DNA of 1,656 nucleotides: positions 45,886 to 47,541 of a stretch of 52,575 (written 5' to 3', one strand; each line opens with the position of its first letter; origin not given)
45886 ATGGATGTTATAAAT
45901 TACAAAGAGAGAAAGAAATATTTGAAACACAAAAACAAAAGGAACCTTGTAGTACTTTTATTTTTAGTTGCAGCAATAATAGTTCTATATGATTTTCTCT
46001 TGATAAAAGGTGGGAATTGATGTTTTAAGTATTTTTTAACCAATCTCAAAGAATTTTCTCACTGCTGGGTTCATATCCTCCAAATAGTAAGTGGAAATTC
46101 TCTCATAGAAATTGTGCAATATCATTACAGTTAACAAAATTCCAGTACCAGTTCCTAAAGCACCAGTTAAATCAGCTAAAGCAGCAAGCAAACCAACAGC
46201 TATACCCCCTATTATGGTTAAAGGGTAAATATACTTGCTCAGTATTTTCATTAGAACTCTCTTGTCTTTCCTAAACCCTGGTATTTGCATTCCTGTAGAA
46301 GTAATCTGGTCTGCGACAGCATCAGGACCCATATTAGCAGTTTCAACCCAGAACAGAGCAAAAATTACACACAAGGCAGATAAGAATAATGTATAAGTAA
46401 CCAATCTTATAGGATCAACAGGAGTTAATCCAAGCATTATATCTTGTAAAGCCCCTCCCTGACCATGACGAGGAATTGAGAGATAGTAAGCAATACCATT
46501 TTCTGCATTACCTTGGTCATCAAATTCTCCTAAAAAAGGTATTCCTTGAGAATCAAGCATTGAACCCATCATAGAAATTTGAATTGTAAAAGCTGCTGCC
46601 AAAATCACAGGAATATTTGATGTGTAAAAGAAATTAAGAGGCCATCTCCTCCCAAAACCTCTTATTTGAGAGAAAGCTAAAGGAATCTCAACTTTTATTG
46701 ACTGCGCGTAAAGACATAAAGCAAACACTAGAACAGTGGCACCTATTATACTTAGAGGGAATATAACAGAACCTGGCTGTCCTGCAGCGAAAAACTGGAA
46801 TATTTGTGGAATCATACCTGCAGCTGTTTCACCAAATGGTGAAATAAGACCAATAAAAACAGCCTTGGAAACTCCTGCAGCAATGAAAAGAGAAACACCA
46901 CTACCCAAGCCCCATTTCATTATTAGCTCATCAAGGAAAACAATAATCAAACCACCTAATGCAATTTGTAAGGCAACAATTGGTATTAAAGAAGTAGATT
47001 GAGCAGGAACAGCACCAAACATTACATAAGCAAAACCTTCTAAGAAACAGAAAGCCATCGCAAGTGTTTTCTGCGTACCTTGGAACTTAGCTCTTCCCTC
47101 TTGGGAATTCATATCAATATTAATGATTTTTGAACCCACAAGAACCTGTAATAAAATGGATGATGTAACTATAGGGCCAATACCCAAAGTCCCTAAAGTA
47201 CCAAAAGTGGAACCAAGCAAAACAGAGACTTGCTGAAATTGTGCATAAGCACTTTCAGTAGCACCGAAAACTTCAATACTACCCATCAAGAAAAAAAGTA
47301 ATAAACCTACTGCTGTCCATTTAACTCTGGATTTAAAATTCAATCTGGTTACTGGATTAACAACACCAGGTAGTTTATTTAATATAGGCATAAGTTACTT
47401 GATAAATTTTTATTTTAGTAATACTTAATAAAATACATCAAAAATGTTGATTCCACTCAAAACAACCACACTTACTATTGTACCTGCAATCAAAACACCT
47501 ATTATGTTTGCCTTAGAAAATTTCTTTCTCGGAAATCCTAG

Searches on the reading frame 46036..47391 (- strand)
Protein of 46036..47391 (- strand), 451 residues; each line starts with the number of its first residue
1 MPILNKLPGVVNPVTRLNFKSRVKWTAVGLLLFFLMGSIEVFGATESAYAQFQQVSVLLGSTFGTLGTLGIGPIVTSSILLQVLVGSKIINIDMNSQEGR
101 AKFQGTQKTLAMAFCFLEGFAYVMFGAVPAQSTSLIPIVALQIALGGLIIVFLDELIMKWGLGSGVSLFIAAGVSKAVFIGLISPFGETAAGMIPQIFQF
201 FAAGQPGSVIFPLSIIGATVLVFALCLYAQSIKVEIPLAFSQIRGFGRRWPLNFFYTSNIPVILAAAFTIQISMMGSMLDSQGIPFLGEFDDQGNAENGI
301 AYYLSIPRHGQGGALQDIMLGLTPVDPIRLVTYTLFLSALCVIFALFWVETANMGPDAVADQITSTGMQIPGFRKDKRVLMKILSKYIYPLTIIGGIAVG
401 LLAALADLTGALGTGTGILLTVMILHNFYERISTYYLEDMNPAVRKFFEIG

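Call 39: search_protein_families(library=ncbifam, proteins=[window:46036-47391:-], max_evalue=0.00001)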
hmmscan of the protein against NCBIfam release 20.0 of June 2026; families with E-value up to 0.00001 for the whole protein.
window:46036-47391:- (451 aa): 2 families
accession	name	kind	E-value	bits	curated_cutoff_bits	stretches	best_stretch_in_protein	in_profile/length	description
NF006341.0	PRK08568.1-5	equivalog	4.5e-101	339.3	300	1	3-446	10-460/464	preprotein translocase subunit SecY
TIGR00967.1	3a0501s007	equivalog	7.9e-77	258.9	253.6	1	20-437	1-410/414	preprotein translocase subunit SecY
